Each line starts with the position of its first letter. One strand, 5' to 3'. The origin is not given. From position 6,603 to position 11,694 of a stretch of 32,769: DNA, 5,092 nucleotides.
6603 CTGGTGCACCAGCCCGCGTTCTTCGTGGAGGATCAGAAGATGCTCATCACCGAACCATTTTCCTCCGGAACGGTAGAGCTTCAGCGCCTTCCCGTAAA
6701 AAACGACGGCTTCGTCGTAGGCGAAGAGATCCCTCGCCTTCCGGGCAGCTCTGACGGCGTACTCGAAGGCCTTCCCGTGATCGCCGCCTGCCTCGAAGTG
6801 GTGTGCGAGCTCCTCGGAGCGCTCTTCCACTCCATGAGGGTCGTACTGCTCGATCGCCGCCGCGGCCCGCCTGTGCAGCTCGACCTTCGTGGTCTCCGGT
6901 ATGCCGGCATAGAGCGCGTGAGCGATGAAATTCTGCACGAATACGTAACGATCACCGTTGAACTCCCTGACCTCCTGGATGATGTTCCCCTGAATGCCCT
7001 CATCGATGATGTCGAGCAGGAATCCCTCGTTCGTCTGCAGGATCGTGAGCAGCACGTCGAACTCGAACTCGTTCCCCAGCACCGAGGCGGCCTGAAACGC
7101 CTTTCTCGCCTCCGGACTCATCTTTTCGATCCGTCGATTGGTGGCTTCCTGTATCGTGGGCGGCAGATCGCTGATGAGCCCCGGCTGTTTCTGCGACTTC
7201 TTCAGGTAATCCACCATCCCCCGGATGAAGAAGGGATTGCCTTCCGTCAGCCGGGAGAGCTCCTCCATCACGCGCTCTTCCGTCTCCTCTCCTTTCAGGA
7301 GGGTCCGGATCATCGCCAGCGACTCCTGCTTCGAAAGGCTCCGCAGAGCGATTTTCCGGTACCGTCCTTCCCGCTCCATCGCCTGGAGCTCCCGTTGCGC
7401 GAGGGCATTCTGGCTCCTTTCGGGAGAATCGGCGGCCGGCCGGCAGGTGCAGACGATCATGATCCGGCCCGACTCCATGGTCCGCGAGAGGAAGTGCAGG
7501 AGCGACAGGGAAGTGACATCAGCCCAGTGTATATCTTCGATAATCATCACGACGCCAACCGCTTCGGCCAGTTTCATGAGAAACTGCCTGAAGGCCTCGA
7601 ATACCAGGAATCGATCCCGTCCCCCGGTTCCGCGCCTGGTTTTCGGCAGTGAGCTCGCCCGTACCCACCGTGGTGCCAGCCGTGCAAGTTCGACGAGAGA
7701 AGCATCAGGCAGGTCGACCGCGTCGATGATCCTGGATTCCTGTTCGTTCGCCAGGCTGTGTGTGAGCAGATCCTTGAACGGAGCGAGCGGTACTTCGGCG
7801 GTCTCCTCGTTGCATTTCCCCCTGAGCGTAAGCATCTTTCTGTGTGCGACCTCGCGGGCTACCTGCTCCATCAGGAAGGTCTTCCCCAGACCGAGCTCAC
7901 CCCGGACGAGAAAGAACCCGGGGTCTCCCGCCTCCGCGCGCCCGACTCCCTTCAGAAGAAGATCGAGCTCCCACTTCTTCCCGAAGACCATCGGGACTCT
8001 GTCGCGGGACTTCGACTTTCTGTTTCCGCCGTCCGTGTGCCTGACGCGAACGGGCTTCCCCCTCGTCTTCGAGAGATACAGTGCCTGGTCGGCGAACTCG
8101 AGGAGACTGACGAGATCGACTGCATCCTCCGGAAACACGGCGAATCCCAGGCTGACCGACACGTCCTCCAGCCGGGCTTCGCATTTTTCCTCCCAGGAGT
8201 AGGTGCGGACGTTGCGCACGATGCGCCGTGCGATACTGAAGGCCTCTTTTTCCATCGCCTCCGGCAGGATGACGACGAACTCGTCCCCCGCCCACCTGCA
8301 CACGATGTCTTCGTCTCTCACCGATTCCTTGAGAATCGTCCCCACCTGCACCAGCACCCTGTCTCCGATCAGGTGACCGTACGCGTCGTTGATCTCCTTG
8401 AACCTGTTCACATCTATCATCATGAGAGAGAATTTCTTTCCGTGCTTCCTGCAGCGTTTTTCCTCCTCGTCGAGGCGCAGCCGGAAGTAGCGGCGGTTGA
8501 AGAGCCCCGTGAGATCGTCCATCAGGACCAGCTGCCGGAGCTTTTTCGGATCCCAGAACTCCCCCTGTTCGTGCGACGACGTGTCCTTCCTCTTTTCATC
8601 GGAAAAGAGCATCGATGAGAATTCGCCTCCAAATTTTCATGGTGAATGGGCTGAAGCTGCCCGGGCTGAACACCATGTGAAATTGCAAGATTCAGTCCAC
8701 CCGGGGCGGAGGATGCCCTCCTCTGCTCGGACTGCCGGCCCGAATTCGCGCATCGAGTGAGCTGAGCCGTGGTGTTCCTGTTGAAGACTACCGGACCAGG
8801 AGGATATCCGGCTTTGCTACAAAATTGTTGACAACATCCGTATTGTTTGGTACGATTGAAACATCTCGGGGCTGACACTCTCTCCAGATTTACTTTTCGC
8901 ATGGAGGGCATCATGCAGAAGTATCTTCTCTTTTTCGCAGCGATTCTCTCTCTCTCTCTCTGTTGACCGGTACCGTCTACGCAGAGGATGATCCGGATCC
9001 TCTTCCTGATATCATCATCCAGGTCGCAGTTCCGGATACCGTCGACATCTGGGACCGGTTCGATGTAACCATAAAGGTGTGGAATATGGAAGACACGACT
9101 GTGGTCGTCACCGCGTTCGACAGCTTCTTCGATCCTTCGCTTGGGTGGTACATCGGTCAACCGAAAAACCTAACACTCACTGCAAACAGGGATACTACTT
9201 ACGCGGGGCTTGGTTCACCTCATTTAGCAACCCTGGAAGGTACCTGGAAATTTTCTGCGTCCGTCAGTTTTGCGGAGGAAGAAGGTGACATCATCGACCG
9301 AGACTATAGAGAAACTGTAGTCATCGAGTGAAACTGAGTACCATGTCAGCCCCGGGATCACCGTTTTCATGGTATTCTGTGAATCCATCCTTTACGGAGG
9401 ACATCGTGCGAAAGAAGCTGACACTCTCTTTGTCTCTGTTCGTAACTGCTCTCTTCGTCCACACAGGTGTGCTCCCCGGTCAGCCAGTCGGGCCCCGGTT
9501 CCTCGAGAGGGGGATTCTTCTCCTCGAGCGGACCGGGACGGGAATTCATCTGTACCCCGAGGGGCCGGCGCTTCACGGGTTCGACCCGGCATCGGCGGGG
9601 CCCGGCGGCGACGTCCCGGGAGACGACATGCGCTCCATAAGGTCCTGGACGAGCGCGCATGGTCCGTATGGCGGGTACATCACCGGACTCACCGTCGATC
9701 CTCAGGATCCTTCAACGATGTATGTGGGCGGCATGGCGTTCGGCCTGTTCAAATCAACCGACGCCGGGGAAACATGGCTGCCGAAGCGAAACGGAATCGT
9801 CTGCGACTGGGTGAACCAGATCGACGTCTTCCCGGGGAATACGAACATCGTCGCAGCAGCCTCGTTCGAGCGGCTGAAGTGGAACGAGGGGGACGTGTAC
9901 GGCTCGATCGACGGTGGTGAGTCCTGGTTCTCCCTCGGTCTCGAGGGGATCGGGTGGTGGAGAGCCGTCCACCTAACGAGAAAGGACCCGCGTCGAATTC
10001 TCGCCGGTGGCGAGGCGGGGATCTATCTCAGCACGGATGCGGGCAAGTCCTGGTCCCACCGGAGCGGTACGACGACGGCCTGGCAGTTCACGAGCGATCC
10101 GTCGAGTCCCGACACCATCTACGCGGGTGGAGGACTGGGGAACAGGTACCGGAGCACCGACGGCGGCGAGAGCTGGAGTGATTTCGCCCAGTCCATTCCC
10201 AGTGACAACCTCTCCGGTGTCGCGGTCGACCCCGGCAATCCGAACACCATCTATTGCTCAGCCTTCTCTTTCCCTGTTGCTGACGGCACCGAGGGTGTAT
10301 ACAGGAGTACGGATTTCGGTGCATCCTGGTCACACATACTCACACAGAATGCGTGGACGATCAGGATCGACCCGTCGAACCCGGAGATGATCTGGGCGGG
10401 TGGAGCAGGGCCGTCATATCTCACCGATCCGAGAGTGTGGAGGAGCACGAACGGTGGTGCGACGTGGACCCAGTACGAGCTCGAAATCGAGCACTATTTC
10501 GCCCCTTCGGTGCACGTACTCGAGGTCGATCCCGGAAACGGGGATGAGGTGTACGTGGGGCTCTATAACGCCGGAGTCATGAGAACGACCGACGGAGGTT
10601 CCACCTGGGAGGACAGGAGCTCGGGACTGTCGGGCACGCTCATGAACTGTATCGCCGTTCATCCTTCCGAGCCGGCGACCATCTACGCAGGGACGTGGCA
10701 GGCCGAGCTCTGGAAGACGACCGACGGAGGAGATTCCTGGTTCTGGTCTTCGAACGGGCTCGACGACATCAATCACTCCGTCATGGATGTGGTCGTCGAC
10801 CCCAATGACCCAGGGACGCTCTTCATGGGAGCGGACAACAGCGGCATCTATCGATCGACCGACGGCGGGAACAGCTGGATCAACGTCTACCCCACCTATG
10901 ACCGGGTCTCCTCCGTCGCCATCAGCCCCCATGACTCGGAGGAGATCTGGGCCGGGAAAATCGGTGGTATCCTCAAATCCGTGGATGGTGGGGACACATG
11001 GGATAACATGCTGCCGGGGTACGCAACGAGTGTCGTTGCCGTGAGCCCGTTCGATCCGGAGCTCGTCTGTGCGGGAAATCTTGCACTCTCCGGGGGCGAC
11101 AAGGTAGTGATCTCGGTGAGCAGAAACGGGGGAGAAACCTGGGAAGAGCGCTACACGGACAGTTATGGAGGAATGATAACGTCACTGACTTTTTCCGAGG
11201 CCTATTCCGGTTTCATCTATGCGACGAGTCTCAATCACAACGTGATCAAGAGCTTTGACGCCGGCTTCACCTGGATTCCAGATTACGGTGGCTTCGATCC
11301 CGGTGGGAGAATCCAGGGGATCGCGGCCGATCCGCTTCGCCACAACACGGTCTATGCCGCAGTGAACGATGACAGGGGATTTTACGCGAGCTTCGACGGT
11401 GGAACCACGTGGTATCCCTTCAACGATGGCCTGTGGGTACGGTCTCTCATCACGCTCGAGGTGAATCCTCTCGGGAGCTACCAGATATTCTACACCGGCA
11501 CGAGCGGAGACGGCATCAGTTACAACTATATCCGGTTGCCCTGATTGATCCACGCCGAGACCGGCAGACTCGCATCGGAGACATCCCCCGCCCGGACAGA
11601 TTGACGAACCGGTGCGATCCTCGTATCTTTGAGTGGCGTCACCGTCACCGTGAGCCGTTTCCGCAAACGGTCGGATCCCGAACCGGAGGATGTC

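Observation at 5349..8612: GGDEF effector fused to a STAND-like P-loop NTPase and a long TPR sensor array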

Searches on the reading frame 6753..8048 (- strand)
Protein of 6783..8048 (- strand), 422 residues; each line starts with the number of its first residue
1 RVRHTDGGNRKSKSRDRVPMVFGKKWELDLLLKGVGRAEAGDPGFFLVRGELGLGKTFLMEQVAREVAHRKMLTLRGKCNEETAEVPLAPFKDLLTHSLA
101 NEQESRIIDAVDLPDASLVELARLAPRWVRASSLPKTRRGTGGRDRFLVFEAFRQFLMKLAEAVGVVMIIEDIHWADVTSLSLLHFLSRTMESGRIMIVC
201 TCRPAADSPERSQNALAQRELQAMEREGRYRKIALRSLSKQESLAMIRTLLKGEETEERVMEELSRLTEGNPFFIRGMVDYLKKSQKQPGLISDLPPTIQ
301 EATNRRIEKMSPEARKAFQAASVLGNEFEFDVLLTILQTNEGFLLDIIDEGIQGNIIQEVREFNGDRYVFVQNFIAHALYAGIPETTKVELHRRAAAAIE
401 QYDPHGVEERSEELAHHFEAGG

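Call 28: search_solved_structures(query=window:6783-8048:-, max_evalue=10, show_alignments=2)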
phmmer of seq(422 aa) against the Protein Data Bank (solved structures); distinct sequences matched with E-value up to 10: 3.
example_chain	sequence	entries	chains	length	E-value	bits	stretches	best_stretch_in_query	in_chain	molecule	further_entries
5h7b_A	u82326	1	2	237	0.43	12.7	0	205-286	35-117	Immunoglobulin G-binding protein A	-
5h7a_C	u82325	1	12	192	0.7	12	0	205-274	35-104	Immunoglobulin G-binding protein A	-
1rh9_A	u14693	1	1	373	1.8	10.6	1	342-387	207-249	endo-beta-mannanase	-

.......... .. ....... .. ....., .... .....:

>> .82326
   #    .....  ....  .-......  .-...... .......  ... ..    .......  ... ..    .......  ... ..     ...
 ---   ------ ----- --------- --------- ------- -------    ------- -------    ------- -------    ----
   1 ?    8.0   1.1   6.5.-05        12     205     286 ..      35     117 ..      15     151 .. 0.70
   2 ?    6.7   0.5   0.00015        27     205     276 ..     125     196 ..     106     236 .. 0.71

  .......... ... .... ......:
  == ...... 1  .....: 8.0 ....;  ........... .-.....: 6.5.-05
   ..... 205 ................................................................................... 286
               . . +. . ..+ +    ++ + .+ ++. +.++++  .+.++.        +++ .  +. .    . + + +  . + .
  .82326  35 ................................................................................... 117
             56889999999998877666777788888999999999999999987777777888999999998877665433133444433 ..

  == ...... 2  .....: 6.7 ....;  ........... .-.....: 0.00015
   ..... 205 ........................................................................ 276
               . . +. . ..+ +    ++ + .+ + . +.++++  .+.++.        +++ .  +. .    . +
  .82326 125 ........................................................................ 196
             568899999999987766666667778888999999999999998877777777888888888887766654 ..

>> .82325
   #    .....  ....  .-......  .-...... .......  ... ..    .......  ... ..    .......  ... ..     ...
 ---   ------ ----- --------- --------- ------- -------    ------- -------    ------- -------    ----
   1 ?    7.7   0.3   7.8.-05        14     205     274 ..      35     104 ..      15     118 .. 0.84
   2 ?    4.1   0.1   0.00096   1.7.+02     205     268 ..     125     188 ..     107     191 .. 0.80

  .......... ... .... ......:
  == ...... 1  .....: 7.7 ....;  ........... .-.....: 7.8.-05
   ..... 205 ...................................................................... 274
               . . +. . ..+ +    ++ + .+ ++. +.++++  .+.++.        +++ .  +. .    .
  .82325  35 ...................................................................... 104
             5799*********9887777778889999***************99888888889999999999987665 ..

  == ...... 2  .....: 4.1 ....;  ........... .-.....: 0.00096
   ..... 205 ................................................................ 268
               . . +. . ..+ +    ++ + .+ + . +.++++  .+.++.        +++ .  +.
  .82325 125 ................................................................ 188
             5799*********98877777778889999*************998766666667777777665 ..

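Call 70: predict_structure(alignment_id=A2)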
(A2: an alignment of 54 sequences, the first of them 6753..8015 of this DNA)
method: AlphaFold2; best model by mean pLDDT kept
length: 421 residues; sequences in the alignment: 54
mean_pLDDT: 89.6   pTM: 0.83
mean pLDDT of the five models: 89.6, 88.4, 88.3, 87.6, 87.2
residues with pLDDT >= 90: 297; 70-90: 85; 50-70: 31; < 50: 8
segments of 3 or more residues with pLDDT < 50: 1-5
pLDDT, mean of each block of 10 residues (from residue 1): 53 95 98 96 94 97 96 93 94 91 92 82 59 80 97 98 94 96 98 65 79 91 95 93 80 90 92 74 80 89 97 96 97 96 91 91 91 97 97 88 97 97 92
secondary structure, 60 per line:
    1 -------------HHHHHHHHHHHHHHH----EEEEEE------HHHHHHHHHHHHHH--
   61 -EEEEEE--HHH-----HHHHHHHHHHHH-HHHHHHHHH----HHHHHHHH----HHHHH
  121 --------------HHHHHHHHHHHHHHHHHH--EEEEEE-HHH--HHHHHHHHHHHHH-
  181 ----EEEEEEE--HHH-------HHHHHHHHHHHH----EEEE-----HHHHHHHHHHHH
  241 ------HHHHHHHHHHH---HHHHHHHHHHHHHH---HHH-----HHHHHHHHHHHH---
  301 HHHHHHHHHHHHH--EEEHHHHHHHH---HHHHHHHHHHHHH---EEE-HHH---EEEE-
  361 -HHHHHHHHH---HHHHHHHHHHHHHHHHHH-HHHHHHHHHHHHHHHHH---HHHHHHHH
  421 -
elements in order: H14-28 E33-38 H45-58 E62-67 H78-89 H91-99 H104-111 H116-120 H135-152 E155-160 H167-179 E185-191 H204-215 E220-223 H229-240 H247-257 H261-274 H286-297 H301-313 E316-318 H319-326 H330-342 E346-348 E356-359 H362-370 H374-391 H393-409 H413-420

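Call 73: fold_search(model_id=the predicted structure, library=pdb)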
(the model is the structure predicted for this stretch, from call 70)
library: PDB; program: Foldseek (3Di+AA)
matches with E <= 10: 1556; with E <= 0.001: 378
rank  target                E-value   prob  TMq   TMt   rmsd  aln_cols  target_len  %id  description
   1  2qen                  1.5e-09  1.00  0.56  0.66   5.7       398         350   16  The walker-type atpase paby2304 of pyrococcus abyssi (released 2008-07-01)
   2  8bob_C                9.0e-09  1.00  0.42  0.43  18.6       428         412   13  Structural basis for negative regulation of the maltose system (released 2023-10-18)
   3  3shf                  1.3e-08  1.00  0.37  0.16  19.2       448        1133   12  Crystal structure of the R265S mutant of full-length murine Apaf-1 (released 2011-08-24)
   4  9ria_C                1.4e-08  1.00  0.46  0.26   9.1       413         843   12  Cryo-EM structure of tomato NRC3-AVRcap1b complex (released 2025-07-23)
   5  3sfz                  1.6e-08  1.00  0.39  0.16  18.9       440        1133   12  Crystal structure of full-length murine Apaf-1 (released 2011-08-24)
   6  6mfv_A                3.9e-08  1.00  0.35  0.24  20.1       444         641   14  Crystal structure of the Signal Transduction ATPase with Numerous Domains (STAND) protein with a tetratricopeptide rep (released 2019-02-20)
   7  8xuo_A                4.1e-08  1.00  0.39  0.24  16.4       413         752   12  Cryo-EM structure of tomato NRC2 dimer (released 2024-05-22)
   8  1z6t_B                4.3e-08  1.00  0.38  0.28  19.6       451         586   12  Structure of the apoptotic protease-activating factor 1 bound to ADP (released 2005-04-19)
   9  2qby_B                5.0e-08  1.00  0.41  0.46  11.7       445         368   12  Crystal structure of a heterodimer of Cdc6/Orc1 initiators bound to origin DNA (from S. solfataricus) (released 2007-09-11)
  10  1z6t_A                6.4e-08  1.00  0.37  0.28  19.9       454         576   12  Structure of the apoptotic protease-activating factor 1 bound to ADP (released 2005-04-19)
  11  9fp6_A                6.8e-08  1.00  0.47  0.30   7.7       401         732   11  Structure of the NbNRC2 hexameric resistosome (released 2024-07-03)
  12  5juy_A                8.3e-08  1.00  0.50  0.23   7.4       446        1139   13  Active human apoptosome with procaspase-9 (released 2016-10-19)
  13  5juy_B                1.1e-07  1.00  0.50  0.21   7.4       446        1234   13  Active human apoptosome with procaspase-9 (released 2016-10-19)
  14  9h2l_A                1.3e-07  1.00  0.44  0.24   8.3       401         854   11  Cryo-EM structure of an octameric G10-resistosome from wheat (released 2025-09-24)
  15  9qlv_A                1.4e-07  1.00  0.46  0.27   8.0       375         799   12  Cryo-EM structure of Arabidopsis TIR-NLR WRR4A tetramer in complex with effector CCG40 (released 2026-04-08)
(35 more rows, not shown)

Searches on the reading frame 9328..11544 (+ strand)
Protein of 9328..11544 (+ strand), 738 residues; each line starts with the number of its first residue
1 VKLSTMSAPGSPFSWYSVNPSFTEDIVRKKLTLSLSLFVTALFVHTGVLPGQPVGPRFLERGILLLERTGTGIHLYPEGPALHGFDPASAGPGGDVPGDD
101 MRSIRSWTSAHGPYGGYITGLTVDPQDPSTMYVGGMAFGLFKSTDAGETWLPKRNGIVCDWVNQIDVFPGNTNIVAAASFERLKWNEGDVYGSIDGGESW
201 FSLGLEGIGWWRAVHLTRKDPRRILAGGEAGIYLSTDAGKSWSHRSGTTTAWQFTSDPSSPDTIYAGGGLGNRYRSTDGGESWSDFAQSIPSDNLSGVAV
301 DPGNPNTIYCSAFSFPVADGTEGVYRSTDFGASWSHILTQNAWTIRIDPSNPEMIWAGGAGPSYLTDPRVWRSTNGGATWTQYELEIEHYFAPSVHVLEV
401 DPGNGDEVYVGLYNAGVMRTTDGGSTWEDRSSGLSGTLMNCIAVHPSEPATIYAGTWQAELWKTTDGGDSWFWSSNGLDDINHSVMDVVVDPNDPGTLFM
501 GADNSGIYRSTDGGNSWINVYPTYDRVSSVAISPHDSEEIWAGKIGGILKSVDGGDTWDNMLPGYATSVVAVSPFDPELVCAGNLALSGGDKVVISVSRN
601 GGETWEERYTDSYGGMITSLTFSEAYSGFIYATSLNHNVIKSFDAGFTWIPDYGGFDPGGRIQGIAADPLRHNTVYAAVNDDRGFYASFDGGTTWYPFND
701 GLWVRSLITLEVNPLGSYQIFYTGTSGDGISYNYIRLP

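Call 10: search_protein_families(library=pfam, proteins=[window:9328-11544:+], max_evalue=0.001)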
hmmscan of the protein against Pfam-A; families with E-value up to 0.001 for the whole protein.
window:9328-11544:+ (738 aa): 3 families
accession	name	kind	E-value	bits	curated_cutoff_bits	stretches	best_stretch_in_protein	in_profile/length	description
PF15902.12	Sortilin-Vps10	-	7.8e-31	107.8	33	3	232-339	3-114/446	Sortilin, neurotensin receptor 3,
PF14870.12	PSII_BNR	-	3.6e-13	49.9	27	1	473-634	9-146/303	Photosynthesis system II assembly factor YCF48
PF02012.26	BNR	-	2.6e-12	45.2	27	0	274-284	1-11/12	BNR/Asp-box repeat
